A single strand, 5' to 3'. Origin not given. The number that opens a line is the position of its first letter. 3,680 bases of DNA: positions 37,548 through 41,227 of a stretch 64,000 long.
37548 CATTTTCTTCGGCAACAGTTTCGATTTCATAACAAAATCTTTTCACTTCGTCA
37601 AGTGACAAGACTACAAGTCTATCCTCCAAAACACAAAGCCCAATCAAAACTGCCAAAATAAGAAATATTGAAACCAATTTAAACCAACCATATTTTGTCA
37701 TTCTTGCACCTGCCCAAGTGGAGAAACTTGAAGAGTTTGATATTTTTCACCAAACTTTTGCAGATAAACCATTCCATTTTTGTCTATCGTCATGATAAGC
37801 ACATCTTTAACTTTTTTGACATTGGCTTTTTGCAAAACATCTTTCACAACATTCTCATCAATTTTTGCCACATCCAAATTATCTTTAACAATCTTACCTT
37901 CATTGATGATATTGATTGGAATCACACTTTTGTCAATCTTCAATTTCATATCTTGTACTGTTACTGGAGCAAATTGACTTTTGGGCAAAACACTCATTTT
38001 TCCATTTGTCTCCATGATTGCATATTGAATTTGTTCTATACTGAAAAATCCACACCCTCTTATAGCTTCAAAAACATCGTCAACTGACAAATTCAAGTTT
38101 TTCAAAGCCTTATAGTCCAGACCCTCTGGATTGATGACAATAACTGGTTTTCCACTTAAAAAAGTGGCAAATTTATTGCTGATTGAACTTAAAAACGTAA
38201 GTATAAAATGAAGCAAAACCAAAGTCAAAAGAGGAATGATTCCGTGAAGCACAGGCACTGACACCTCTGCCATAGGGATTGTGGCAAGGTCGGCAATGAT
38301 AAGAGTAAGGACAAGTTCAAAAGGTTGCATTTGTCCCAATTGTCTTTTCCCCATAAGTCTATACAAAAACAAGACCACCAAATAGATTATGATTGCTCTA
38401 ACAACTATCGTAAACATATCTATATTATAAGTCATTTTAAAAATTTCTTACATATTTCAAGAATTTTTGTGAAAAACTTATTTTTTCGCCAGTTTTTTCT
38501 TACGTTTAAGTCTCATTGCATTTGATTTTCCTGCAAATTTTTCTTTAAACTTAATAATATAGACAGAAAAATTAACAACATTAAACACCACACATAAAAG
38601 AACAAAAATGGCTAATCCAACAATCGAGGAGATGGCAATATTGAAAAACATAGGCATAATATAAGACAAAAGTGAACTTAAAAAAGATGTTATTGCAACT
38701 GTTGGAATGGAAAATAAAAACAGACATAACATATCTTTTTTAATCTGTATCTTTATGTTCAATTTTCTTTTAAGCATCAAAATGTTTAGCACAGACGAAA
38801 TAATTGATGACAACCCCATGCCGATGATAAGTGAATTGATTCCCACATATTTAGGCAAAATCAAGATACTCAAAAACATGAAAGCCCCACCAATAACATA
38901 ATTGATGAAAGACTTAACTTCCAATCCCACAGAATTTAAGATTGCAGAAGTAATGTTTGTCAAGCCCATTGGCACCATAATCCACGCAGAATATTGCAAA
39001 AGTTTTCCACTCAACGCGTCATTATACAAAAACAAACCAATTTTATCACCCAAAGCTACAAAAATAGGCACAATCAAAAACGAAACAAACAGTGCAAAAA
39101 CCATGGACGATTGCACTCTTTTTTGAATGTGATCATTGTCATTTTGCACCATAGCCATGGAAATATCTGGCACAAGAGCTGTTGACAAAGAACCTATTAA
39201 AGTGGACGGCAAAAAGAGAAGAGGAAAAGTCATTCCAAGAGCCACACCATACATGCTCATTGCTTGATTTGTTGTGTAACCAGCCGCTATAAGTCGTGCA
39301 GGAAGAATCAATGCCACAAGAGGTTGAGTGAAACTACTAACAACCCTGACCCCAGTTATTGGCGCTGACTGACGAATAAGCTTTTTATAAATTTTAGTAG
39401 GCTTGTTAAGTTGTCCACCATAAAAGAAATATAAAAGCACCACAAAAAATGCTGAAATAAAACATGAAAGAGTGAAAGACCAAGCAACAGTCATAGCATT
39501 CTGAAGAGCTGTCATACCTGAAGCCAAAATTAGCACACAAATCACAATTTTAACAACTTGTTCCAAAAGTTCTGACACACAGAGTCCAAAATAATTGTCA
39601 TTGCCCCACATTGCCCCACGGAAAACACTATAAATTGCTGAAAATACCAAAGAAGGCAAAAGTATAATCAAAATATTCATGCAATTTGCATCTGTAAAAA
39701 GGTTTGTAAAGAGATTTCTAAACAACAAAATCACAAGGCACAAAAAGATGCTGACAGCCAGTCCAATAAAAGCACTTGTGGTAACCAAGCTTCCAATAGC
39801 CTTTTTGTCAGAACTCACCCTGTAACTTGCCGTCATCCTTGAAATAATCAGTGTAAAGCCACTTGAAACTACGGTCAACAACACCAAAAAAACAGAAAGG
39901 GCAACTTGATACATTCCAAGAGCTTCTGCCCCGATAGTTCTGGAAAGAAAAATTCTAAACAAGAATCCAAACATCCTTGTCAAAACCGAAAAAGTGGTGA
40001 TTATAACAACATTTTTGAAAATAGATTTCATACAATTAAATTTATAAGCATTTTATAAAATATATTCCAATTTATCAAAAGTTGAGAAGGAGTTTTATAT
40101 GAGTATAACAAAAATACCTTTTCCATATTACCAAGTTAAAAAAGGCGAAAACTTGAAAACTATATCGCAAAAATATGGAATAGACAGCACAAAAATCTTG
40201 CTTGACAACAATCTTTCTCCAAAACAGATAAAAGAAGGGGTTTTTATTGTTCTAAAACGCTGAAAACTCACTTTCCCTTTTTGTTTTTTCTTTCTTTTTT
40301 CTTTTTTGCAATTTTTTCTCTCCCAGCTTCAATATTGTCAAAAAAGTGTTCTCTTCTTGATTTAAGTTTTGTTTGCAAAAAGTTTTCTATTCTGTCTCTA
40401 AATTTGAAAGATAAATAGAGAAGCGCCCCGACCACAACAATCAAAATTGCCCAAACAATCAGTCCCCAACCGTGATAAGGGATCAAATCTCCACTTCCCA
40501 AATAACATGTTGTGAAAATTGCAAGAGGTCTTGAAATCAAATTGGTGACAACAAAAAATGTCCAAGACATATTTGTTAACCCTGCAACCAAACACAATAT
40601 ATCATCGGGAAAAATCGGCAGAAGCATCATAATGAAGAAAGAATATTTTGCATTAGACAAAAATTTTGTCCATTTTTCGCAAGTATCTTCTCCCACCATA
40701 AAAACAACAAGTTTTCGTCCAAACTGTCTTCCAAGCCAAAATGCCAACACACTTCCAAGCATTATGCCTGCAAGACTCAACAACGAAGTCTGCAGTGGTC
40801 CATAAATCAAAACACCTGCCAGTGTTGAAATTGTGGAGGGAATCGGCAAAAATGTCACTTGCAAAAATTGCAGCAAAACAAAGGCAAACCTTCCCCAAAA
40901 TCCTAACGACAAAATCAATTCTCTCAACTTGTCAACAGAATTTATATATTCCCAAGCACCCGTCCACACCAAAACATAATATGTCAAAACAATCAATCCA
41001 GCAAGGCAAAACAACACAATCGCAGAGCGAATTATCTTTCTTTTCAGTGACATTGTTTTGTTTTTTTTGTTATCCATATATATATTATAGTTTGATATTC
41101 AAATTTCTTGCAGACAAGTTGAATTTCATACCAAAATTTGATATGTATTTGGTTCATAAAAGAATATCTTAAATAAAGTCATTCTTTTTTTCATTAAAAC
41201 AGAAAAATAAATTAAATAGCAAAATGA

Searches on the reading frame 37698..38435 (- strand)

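Call 70: search_protein_families(library=pfam, proteins=[window:37698-38435:-], max_evalue=0.001)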
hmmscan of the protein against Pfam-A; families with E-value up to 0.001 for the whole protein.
window:37698-38435:- (245 aa): 1 family
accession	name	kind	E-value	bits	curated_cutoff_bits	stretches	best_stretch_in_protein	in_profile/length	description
PF04239.17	DUF421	-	5.3e-32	110.4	23.6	1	86-218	3-129/129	YetF C-terminal domain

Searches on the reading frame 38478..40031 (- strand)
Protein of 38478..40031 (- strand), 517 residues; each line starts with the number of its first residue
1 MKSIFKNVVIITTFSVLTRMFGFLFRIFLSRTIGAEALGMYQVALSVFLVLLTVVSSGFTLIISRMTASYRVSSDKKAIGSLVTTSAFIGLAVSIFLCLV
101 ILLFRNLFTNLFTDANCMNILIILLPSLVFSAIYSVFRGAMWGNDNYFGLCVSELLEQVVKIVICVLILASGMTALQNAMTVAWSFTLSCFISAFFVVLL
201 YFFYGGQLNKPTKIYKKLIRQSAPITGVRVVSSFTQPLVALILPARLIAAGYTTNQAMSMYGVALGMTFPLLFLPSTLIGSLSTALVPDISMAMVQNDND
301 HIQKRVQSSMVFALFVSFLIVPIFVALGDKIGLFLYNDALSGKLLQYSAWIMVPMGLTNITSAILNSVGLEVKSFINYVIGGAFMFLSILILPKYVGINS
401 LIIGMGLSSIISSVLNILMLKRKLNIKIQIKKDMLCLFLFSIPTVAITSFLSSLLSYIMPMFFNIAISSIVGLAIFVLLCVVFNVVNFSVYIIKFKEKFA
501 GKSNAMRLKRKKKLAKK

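Call 70: search_protein_families(library=pfam, proteins=[window:38478-40031:-], max_evalue=0.001)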
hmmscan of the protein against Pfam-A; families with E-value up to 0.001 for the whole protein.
window:38478-40031:- (517 aa): 4 families
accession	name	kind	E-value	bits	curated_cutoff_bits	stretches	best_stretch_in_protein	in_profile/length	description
PF01943.22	Polysacc_synt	-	2.1e-17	63.9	28.2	1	5-293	2-273/274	Polysaccharide biosynthesis protein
PF03023.19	MurJ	-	2.3e-07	30.2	27.4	1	81-458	62-432/451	Lipid II flippase MurJ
PF01554.23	MatE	-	4.5e-07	30.1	24.9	2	16-142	7-136/161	MatE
PF13440.11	Polysacc_synt_3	-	4.1e-05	23.4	23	1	29-326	2-271/293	Polysaccharide biosynthesis protein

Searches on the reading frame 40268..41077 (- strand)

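Call 70: search_protein_families(library=pfam, proteins=[window:40268-41077:-], max_evalue=0.001)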
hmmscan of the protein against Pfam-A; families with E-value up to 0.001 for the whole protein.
window:40268-41077:- (269 aa): 1 family
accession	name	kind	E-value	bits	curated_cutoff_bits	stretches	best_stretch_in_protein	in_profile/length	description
PF09335.16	VTT_dom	-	2e-21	77.1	33.9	1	79-195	1-122/123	VTT domain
